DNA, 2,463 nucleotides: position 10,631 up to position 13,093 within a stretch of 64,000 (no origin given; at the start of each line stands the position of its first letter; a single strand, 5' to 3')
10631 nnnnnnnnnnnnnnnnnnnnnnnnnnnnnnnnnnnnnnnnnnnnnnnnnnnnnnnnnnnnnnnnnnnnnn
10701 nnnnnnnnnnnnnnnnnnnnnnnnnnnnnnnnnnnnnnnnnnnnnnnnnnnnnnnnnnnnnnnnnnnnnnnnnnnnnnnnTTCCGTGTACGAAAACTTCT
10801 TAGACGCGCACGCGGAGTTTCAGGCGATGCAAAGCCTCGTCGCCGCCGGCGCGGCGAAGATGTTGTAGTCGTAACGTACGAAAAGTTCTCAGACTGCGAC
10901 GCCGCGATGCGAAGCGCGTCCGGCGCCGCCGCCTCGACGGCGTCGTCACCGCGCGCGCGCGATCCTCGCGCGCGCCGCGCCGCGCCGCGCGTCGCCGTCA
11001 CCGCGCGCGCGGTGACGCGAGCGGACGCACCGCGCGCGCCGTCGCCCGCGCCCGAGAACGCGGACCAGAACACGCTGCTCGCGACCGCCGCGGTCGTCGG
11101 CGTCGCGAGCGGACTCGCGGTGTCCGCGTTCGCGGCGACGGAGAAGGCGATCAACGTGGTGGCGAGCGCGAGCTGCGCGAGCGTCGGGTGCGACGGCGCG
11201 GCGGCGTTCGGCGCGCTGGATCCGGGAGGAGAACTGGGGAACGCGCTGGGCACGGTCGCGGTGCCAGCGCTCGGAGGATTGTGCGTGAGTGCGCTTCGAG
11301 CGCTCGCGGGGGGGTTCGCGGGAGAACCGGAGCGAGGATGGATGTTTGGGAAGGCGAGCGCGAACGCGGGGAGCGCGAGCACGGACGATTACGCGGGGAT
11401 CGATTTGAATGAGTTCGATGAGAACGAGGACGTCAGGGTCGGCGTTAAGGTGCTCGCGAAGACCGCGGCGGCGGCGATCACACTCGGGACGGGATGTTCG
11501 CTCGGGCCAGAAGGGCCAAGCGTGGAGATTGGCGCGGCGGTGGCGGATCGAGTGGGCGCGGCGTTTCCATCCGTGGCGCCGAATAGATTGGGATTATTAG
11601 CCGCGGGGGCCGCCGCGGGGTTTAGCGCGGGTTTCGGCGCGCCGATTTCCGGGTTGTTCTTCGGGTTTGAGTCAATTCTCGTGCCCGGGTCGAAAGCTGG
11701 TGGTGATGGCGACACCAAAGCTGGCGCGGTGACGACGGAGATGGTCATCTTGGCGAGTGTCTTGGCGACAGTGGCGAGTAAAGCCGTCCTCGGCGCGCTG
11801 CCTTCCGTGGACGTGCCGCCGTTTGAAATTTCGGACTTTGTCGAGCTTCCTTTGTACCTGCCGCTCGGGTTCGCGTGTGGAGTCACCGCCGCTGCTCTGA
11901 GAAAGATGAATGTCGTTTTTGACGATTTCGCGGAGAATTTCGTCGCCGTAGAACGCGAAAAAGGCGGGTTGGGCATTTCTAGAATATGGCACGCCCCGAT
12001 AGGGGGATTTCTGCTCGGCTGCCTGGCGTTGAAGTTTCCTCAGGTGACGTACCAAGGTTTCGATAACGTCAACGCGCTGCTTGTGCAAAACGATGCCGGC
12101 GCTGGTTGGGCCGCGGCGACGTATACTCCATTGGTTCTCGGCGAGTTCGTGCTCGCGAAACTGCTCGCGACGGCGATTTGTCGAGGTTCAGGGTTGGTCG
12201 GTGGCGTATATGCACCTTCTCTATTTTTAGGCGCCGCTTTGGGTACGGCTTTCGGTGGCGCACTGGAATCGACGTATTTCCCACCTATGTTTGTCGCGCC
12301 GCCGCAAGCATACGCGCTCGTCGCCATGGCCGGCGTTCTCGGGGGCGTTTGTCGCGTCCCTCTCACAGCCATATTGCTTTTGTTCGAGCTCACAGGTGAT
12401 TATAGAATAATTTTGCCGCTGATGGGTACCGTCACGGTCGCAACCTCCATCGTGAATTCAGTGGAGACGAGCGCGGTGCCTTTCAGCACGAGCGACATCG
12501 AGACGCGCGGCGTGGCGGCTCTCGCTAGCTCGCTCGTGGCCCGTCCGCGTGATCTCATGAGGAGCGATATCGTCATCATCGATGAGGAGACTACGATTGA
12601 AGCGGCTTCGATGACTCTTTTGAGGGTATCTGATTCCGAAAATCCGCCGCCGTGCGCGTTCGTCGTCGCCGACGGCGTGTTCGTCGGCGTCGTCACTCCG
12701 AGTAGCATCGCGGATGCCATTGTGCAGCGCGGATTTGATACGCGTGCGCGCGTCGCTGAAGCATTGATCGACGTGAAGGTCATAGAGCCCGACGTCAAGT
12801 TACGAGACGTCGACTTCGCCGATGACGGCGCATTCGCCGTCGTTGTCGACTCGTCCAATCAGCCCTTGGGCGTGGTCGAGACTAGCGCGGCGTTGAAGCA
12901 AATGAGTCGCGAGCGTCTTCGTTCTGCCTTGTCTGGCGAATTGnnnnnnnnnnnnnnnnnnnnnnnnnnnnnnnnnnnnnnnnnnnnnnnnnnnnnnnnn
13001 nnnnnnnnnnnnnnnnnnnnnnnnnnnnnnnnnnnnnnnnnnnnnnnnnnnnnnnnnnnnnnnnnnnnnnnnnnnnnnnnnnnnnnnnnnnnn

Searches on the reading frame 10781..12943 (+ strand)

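Call 35: search_protein_families(library=pfam, proteins=[window:10781-12943:+], max_evalue=0.001)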
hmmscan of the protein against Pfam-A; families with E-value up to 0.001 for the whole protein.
window:10781-12943:+ (721 aa): 2 families
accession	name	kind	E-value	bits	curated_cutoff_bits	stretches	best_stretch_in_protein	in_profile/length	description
PF00654.25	Voltage_CLC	-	9.1e-66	222.8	24.8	1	223-557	39-344/346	Voltage gated chloride channel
PF00571.33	CBS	-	1.9e-06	28.5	24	1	590-648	2-56/57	CBS domain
